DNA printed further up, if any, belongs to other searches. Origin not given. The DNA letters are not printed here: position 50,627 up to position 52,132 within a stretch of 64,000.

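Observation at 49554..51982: HEPN-motif protein translationally coupled to the RNA ligase RtcB: candidate RNA cut-and-reseal module carried on a compositionally foreign gene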

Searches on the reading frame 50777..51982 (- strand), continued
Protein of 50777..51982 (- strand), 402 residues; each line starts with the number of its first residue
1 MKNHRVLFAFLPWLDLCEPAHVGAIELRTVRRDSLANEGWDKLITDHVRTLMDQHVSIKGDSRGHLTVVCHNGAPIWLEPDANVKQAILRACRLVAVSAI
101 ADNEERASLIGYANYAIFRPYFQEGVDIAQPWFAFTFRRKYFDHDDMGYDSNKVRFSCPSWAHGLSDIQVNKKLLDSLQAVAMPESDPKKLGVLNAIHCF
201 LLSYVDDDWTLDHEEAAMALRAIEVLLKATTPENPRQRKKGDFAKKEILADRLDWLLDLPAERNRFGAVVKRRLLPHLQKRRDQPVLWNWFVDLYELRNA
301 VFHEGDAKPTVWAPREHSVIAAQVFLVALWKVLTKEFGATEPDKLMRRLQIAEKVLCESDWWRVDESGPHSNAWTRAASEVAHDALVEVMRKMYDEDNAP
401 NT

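Call 58: search_protein_families(library=phrogs, alignment_id=A2, max_evalue=1)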
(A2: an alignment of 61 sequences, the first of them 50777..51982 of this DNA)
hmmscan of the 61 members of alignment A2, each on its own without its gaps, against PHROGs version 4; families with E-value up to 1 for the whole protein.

A. member 1, window:50777-51982:- (402 aa): 1 family
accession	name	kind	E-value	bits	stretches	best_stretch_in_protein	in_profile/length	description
phrog_7796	-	unknown function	0.13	13.7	1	317-356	33-71/83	-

B. families by the number of members that match (of 61 scanned): 22 families
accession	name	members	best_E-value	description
phrog_15617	-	1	0.0045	-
phrog_18896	-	1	0.022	-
phrog_16734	-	1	0.047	-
phrog_4471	-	1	0.062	-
phrog_19949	-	1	0.081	-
phrog_38700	-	1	0.091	-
phrog_27268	-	1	0.091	-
phrog_19607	-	1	0.096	-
phrog_7796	-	1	0.13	-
phrog_20114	-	1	0.13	phosphoesterase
phrog_9132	-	1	0.16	-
phrog_9935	-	1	0.17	Alt-like RNA polymerase ADP-ribosyltransferase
phrog_22994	-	1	0.18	-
phrog_32577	-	1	0.24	-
phrog_38236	-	1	0.26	-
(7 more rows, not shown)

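Call 69: find_encoding_contigs(protein=P0017, flank=6000, max_places=3)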
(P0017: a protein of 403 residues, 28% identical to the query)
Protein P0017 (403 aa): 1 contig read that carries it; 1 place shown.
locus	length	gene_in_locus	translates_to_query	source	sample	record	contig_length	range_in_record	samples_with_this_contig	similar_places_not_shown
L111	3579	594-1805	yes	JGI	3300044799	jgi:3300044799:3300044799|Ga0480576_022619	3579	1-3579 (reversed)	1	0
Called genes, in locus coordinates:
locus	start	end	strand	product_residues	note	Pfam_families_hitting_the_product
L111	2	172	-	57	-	?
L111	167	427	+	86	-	PF07929:PRiA4_ORF3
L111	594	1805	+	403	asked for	-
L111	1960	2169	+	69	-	-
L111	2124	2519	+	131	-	-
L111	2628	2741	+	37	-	-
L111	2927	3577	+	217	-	?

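Call 70: find_encoding_contigs(protein=P0020, flank=6000, max_places=3)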
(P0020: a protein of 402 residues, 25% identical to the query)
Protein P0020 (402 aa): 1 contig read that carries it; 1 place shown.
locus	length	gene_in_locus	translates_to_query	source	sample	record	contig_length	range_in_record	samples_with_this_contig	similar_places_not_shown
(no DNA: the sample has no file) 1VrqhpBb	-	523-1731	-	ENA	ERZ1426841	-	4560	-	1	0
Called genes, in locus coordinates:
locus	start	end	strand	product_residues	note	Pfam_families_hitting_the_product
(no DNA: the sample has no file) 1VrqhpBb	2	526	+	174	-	?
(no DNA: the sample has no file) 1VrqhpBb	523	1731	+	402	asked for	-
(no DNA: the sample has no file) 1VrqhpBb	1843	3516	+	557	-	PF02463:SMC_N (faint), PF13175:AAA_15, PF13476:AAA_23 (weak), PF13304:AAA_21 (faint), PF20469:OLD-like_TOPRIM (weak)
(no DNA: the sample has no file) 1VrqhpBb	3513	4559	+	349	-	?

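Call 71: find_encoding_contigs(protein=P0012, flank=6000, max_places=3)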
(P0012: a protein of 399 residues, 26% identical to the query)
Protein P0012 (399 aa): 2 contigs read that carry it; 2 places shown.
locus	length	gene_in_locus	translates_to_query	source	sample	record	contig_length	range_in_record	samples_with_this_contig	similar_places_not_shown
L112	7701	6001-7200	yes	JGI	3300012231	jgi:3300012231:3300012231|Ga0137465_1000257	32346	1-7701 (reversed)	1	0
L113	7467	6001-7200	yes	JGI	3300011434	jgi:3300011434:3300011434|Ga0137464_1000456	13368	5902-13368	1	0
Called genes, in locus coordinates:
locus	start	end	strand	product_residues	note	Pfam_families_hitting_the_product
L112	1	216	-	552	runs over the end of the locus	PF12796:Ank_2 (weak), PF00023:Ank (weak), PF12796:Ank_2, PF13857:Ank_5 (weak), PF12796:Ank_2, PF00023:Ank (weak), PF13857:Ank_5, PF12796:Ank_2 (weak), +7 more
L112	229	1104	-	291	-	PF00753:Lactamase_B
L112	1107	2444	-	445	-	PF07586:HXXSHH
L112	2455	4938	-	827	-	PF07626:PSD3, PF07637:PSD5, PF07631:PSD4, PF07627:PSCyt3, PF07624:PSD2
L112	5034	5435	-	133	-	PF00903:Glyoxalase (weak)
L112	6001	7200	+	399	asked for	-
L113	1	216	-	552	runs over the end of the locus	PF12796:Ank_2 (weak), PF00023:Ank (weak), PF12796:Ank_2, PF13857:Ank_5 (weak), PF12796:Ank_2, PF00023:Ank (weak), PF13857:Ank_5, PF12796:Ank_2 (weak), +7 more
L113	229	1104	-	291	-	PF00753:Lactamase_B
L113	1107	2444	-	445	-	PF07586:HXXSHH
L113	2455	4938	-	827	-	PF07626:PSD3, PF07637:PSD5, PF07631:PSD4, PF07627:PSCyt3, PF07624:PSD2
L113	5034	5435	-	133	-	PF00903:Glyoxalase (weak)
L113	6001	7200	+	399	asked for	-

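Call 78: find_homologous_proteins(query=A2, max_evalue=0.00001)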
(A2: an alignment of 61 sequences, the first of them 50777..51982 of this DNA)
Query A2 (61 sequences) (402 aa, profile of the alignment): 3 proteins with E <= 0.00001 among 8000 candidates.
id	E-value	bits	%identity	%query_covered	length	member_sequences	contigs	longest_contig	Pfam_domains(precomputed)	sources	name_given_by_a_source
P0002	1.9e-86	309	47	100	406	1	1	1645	-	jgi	jgi:hypothetical protein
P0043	8.1e-86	306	24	91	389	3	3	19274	-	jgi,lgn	-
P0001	1.4e-60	223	100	77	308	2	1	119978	-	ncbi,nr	ncbi:MAG: hypothetical protein DCC64_08010 [Planctomycetota bacterium]|nr:MAG: hypothetical protein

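Call 79: list_cluster_members(proteins=[P0003, P0004, P0006, P0007, P0009, P0011, P0013, P0014, P0019, P0023])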
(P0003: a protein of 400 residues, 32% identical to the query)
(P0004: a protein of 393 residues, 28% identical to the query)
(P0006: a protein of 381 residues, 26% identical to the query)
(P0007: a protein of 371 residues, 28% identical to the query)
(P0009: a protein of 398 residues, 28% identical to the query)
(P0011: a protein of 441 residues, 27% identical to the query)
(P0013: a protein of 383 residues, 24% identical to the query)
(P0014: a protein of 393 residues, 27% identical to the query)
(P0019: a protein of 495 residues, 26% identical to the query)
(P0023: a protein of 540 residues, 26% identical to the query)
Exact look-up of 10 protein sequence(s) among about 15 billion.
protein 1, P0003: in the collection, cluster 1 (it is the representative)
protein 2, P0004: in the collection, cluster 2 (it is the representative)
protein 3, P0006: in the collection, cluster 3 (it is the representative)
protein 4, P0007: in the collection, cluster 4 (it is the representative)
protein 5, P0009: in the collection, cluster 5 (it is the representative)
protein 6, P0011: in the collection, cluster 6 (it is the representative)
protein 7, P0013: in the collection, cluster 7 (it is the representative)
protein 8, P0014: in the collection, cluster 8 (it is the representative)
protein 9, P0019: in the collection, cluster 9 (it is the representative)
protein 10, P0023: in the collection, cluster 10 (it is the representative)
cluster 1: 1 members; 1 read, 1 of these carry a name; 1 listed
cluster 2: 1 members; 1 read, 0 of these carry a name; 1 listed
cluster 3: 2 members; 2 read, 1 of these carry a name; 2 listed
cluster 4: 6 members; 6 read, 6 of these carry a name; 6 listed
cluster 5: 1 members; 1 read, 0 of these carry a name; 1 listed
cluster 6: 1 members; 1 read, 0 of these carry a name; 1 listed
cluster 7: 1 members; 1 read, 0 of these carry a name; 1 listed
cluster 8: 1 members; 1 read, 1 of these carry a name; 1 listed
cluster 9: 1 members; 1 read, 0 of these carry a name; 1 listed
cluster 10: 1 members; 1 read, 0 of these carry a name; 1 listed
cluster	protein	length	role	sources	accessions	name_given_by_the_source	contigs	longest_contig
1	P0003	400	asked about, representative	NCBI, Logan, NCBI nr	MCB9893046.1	MAG: hypothetical protein H6839_01195 [Planctomycetes bacterium] | hypothetical protein [Planctomycetota bacterium]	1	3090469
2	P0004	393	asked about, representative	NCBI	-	-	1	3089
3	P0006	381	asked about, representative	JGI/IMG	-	hypothetical protein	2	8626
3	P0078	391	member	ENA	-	-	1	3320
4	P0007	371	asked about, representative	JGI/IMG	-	hypothetical protein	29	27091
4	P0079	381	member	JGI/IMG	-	hypothetical protein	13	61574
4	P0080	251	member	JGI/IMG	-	hypothetical protein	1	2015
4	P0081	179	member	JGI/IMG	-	hypothetical protein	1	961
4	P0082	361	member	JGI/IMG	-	hypothetical protein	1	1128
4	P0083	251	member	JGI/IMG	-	hypothetical protein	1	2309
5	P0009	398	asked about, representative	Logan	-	-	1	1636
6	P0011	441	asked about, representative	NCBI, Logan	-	-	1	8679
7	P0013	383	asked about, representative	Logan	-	-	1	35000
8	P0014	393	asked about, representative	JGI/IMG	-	hypothetical protein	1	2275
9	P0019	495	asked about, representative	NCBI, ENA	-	-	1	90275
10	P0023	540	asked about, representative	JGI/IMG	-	-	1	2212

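Call 80: find_encoding_contigs(protein=P0007, flank=7000, max_places=5)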
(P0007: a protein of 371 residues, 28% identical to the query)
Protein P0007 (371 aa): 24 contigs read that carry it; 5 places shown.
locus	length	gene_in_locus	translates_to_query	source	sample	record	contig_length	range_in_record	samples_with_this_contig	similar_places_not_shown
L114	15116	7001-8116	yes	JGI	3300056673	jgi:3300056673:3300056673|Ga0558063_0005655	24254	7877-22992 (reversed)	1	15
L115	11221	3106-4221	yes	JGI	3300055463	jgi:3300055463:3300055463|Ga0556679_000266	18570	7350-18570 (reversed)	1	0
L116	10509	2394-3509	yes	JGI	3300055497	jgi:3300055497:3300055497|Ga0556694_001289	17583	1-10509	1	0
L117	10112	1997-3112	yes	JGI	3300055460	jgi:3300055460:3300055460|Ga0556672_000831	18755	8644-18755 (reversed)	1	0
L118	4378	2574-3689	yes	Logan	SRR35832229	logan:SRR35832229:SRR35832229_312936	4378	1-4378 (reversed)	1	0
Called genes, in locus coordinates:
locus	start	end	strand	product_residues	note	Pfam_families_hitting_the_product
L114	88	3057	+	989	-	PF04851:ResIII, PF00176:SNF2-rel_dom, PF00270:DEAD, PF00271:Helicase_C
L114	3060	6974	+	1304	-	PF02384:N6_Mtase (faint), PF07669:Eco57I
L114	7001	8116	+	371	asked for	-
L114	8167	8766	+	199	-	-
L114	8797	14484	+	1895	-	PF00270:DEAD, PF27116:YjiV_N (weak), PF00271:Helicase_C, PF09369:MZB, PF18741:MTES_1575 (weak), PF00717:Peptidase_S24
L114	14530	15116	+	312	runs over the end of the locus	-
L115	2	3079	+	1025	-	?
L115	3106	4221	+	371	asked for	-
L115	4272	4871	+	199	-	-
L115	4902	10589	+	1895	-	PF00270:DEAD, PF27116:YjiV_N (weak), PF00271:Helicase_C, PF09369:MZB, PF18741:MTES_1575 (weak), PF00717:Peptidase_S24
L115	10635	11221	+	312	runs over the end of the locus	-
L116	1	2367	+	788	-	?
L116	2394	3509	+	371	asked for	-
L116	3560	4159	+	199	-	-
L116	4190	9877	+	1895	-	PF00270:DEAD, PF27116:YjiV_N (weak), PF00271:Helicase_C, PF09369:MZB, PF18741:MTES_1575 (weak), PF00717:Peptidase_S24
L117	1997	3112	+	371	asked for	-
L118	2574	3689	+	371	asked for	-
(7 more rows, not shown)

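Call 81: find_encoding_contigs(protein=P0019, flank=7000, max_places=2)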
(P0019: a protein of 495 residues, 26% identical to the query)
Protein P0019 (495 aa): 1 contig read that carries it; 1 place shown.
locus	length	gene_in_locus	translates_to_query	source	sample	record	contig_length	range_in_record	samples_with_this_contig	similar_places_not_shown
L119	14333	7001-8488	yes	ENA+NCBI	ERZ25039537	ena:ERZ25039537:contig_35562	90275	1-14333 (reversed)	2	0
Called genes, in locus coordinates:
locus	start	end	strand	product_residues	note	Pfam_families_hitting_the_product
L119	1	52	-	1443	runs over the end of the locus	PF24885:TPR_NPHP3, PF13424:TPR_12, PF13374:TPR_10, PF13374:TPR_10, PF13424:TPR_12, PF24885:TPR_NPHP3, PF13374:TPR_10, PF17874:TPR_MalT, +46 more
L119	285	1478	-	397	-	PF13365:Trypsin_2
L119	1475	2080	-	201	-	-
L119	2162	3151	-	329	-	PF04545:Sigma70_r4 (weak)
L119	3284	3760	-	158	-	PF00881:Nitroreductase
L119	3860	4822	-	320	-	PF00881:Nitroreductase (weak)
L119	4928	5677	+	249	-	-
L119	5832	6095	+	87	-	-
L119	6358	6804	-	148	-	PF00903:Glyoxalase, PF12681:Glyoxalase_2 (faint)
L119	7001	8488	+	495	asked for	-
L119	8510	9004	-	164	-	PF01872:RibD_C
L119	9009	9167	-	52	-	-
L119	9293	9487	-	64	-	-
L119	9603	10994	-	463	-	PF10009:DUF2252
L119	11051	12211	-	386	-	-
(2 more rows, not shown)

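Call 87: search_dna_similar(query=P0010, collection=plasmids, mode=protein, max_evalue=0.001, max_rows=15)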
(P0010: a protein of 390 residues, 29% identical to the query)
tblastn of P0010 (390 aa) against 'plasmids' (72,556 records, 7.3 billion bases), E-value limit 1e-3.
Records with a match: 5; places in all: 5; records where one place covers at least 80% of the query: 5.
Best place of each record, by identity: <60% 5.
By first word of the organism name: Cupriavidus 3; Microvirga 2.
By predicted mobility (MOB-suite, as given by PLSDB): conjugative 3; non-mobilizable 2.
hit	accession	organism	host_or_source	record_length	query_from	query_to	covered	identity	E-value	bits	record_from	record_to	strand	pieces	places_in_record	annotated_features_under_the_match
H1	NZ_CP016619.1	Microvirga ossetica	Vicia alpestris,cell culture,nodules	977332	3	389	99%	29.6%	6e-33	138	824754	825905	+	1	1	hypothetical protein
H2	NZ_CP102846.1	Microvirga terrae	soil,soil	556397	2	389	99%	27.8%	3e-31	133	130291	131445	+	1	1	hypothetical protein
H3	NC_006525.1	Cupriavidus metallidurans CH34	-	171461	10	343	86%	23.4%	2e-5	54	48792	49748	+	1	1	hypothetical protein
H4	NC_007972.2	Cupriavidus metallidurans CH34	-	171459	10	343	86%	23.4%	2e-5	54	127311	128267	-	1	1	hypothetical protein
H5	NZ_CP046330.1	Cupriavidus metallidurans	sedimentation pond in a zinc factory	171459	10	343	86%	23.4%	2e-5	54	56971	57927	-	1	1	hypothetical protein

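Call 88: search_dna_similar(query=P0010, collection=phages, mode=protein, max_evalue=0.001, max_rows=15)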
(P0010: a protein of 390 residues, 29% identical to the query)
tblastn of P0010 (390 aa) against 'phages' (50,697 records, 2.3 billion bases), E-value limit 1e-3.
No match.

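Call 89: get_annotated_region(hit=H4, flank=6000)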
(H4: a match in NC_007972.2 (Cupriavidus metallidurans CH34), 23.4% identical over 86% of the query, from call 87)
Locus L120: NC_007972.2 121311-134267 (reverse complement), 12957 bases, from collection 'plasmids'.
description: Cupriavidus metallidurans CH34 plasmid pMOL28, complete sequence
organism: Cupriavidus metallidurans CH34 (NCBI taxid 266264)
taxonomy: Bacteria; Pseudomonadota; Betaproteobacteria; Burkholderiales; Burkholderiaceae; Cupriavidus; Cupriavidus metallidurans; Cupriavidus metallidurans CH34
host: -; source: -; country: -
typing (MOB-suite, as given by PLSDB): conjugative; replicon rep_cluster_591; relaxase MOBH; mating-pair formation MPF_T
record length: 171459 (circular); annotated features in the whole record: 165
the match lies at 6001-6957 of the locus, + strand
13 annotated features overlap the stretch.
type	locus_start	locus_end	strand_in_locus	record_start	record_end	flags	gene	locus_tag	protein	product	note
CDS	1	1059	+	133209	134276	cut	-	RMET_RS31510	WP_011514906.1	primase-helicase zinc-binding domain-containing protein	-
CDS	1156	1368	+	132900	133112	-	-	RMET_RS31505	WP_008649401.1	hypothetical protein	-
CDS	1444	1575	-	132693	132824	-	-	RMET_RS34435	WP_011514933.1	hypothetical protein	-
CDS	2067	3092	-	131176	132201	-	-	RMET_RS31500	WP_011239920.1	PRTRC system protein D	-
CDS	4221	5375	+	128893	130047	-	-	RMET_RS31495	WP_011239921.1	integrase domain-containing protein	-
CDS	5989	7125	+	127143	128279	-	-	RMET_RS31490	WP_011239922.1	hypothetical protein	-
CDS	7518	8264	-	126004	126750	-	-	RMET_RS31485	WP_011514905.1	hypothetical protein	-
CDS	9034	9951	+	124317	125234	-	-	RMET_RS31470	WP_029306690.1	hypothetical protein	-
CDS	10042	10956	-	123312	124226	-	-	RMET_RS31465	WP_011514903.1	DNA/RNA non-specific endonuclease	-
CDS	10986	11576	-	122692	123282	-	-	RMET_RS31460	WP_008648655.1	hypothetical protein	-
CDS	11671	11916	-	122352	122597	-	-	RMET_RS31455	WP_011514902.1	hypothetical protein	-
CDS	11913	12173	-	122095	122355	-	-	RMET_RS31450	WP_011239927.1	DNA methyltransferase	GO:0006306 - DNA methylation [Evidence IEA]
CDS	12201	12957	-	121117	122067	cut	-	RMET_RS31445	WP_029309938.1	phage Gp37/Gp68 family protein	-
